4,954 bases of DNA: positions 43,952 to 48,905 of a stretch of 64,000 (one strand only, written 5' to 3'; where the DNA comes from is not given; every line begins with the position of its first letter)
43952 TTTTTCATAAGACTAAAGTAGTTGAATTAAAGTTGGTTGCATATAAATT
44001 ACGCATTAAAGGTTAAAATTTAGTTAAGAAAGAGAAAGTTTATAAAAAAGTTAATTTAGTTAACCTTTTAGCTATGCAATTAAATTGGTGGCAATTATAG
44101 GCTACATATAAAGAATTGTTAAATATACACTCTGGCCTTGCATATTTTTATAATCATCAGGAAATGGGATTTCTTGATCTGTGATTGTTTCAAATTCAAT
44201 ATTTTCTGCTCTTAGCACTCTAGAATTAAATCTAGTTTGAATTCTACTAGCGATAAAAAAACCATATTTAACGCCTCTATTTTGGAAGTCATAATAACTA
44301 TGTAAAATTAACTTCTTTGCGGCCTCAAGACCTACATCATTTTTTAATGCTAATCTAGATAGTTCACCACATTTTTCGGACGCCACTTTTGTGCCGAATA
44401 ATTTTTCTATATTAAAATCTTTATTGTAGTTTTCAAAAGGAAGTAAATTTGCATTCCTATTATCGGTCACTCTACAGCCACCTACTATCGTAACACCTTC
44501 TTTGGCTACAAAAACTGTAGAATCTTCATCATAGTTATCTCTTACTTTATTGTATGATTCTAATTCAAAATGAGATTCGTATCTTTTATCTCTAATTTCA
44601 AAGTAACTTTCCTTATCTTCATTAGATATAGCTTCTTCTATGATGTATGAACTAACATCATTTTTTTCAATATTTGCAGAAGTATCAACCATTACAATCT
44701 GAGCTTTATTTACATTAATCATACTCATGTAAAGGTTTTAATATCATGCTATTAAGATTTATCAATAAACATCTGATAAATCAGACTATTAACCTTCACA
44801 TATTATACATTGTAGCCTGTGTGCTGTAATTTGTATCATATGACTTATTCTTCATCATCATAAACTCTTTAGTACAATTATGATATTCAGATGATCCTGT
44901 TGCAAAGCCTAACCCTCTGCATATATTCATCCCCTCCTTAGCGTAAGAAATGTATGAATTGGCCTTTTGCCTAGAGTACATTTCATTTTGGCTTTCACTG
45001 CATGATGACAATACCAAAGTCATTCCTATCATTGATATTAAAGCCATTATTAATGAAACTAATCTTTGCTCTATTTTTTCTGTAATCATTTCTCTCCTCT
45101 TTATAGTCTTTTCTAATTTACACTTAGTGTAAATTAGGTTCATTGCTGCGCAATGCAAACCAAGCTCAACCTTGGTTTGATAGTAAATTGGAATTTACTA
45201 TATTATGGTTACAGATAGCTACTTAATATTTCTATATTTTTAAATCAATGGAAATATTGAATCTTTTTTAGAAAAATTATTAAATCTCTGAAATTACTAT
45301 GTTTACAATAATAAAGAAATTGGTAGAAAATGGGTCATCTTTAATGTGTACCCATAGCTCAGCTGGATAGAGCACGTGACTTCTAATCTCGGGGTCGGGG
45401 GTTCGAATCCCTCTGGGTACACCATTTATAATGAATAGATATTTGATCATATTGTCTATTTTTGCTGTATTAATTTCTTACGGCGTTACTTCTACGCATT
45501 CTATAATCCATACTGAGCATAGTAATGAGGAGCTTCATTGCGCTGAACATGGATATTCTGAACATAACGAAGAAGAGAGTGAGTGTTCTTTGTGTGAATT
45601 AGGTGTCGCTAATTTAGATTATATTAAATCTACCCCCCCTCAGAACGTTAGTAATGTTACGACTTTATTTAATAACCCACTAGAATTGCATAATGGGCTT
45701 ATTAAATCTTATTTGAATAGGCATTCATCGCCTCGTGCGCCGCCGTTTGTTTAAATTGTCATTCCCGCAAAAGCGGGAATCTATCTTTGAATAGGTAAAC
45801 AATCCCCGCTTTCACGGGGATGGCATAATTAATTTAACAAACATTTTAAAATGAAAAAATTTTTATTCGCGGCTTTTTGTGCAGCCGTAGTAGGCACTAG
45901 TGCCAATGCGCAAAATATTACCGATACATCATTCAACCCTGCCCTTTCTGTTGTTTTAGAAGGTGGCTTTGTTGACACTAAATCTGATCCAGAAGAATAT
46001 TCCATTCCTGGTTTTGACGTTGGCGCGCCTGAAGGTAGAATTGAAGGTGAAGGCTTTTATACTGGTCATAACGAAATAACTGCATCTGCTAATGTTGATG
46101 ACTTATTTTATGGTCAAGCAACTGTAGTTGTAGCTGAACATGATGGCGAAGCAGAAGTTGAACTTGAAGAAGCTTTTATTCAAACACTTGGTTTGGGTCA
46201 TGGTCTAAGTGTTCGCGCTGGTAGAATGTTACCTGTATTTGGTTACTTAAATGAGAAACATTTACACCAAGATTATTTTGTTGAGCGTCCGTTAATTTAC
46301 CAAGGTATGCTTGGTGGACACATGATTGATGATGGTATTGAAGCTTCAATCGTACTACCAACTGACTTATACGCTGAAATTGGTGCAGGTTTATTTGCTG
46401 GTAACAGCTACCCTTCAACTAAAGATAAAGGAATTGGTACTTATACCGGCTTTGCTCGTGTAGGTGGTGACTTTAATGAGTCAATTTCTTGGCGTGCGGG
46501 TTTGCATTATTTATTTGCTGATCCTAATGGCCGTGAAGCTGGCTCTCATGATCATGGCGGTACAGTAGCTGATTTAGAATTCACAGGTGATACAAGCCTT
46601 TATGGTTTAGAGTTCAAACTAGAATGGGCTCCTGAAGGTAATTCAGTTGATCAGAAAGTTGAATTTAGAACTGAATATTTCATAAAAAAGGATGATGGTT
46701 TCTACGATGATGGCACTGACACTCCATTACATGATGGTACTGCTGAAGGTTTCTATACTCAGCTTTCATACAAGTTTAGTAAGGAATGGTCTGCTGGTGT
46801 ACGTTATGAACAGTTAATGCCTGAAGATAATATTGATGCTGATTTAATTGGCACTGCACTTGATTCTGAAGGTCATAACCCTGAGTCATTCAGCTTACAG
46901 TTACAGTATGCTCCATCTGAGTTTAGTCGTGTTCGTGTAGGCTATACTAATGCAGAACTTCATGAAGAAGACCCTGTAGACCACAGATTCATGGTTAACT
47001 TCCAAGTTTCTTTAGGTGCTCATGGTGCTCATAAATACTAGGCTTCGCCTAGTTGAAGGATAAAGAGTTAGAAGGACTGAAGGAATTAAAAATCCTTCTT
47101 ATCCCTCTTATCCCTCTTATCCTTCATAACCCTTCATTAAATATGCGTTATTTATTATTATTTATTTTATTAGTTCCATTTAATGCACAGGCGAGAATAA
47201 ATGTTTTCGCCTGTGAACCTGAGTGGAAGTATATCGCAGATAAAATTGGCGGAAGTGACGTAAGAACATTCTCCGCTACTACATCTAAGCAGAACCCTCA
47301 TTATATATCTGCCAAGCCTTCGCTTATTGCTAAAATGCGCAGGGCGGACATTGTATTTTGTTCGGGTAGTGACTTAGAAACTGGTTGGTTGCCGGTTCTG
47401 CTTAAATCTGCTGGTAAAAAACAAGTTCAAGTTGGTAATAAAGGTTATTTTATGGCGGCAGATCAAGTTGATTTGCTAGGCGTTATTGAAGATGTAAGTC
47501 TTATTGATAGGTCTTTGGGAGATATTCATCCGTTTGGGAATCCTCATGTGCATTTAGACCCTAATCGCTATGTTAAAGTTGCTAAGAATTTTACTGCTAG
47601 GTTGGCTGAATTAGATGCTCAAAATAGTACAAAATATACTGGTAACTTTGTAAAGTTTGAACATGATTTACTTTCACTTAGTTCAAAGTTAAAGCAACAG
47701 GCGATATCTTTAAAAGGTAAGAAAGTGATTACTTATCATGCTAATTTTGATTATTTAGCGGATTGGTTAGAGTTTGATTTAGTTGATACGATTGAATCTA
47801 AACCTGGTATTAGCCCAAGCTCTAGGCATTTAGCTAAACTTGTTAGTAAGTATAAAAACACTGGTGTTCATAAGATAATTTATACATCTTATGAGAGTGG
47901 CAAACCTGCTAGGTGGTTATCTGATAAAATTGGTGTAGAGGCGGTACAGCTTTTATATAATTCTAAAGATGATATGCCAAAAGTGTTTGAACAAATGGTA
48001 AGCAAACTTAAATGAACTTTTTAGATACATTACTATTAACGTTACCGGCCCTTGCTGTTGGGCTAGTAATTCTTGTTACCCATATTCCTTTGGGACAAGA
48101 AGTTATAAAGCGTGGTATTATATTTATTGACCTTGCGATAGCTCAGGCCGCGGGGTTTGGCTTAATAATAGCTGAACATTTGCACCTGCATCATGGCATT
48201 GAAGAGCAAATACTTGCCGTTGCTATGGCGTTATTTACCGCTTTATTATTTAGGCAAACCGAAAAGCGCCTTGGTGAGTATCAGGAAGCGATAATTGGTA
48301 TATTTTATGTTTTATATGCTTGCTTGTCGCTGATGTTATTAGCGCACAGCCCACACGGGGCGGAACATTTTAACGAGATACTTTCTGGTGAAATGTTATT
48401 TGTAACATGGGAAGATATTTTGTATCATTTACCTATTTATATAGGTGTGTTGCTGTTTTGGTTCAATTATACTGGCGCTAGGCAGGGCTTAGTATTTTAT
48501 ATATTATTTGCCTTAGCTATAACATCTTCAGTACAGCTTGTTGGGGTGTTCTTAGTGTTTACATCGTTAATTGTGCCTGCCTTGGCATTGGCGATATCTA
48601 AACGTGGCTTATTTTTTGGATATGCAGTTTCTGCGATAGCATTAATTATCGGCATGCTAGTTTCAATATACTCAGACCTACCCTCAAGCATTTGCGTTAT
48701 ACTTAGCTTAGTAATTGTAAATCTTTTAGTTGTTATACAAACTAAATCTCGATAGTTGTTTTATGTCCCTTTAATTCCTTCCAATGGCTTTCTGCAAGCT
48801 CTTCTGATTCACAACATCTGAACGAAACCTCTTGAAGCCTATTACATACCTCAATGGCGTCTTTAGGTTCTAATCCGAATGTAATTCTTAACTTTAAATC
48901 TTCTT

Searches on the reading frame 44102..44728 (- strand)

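Call 72: search_protein_families(library=pfam, proteins=[window:44102-44728:-], max_evalue=0.01)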
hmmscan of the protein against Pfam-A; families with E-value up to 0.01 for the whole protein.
window:44102-44728:- (208 aa): 1 family
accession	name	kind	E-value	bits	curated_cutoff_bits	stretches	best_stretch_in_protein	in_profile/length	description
PF21926.2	FeeM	-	0.0062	16.8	27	1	43-177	3-139/158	N-acyl amino acid synthase FeeM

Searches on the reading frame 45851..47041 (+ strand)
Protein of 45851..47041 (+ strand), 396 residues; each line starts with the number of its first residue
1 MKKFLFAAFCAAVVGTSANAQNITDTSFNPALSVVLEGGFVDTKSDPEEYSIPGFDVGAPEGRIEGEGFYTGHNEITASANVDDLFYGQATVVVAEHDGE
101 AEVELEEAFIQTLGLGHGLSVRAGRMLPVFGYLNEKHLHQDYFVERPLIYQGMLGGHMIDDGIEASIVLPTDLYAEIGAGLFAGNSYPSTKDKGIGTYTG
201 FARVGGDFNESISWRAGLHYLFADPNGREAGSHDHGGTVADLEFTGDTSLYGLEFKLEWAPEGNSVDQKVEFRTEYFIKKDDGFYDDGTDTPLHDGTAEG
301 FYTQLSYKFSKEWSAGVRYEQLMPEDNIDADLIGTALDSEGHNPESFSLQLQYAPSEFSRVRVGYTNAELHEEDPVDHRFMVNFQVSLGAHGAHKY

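Call 20: search_protein_families(library=ncbifam, proteins=[window:45851-47041:+])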
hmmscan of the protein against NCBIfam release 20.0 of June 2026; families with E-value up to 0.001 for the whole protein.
window:45851-47041:+ (396 aa): 0 families

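Call 52: search_protein_families(library=pfam, proteins=[window:45851-47041:+], max_evalue=0.01)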
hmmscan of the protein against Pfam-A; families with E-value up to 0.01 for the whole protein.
window:45851-47041:+ (396 aa): 2 families
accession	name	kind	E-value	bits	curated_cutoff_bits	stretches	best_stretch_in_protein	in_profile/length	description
PF00593.30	TonB_dep_Rec_b-barrel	-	6.8e-05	23.3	27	1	182-367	44-239/436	TonB dependent receptor-like, beta-barrel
PF07642.17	BBP2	-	0.00069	19.4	26.2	0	289-363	235-306/339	Putative beta-barrel porin-2, OmpL-like. bbp2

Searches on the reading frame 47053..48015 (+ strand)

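Call 52: search_protein_families(library=pfam, proteins=[window:47053-48015:+], max_evalue=0.01)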
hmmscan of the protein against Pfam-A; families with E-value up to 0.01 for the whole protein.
window:47053-48015:+ (320 aa): 1 family
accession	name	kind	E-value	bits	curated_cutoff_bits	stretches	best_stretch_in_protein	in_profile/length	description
PF01297.22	ZnuA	-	8.5e-40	137.3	29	1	51-302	1-240/263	Zinc-uptake complex component A periplasmic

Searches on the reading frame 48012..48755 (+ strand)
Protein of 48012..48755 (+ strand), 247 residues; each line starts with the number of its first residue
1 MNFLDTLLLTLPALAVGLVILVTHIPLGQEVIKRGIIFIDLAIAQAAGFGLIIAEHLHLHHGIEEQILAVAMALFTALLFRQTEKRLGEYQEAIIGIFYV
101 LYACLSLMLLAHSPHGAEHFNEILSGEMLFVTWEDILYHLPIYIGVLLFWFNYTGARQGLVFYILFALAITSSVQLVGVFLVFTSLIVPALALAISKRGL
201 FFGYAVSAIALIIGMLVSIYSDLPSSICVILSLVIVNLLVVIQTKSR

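Call 52: search_protein_families(library=pfam, proteins=[window:48012-48755:+], max_evalue=0.01)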
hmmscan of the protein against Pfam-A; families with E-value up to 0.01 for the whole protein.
window:48012-48755:+ (247 aa): 1 family
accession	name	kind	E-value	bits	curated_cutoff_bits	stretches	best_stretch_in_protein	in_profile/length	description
PF00950.22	ABC-3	-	2.4e-12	47.4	20.1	2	10-148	5-139/258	ABC 3 transport family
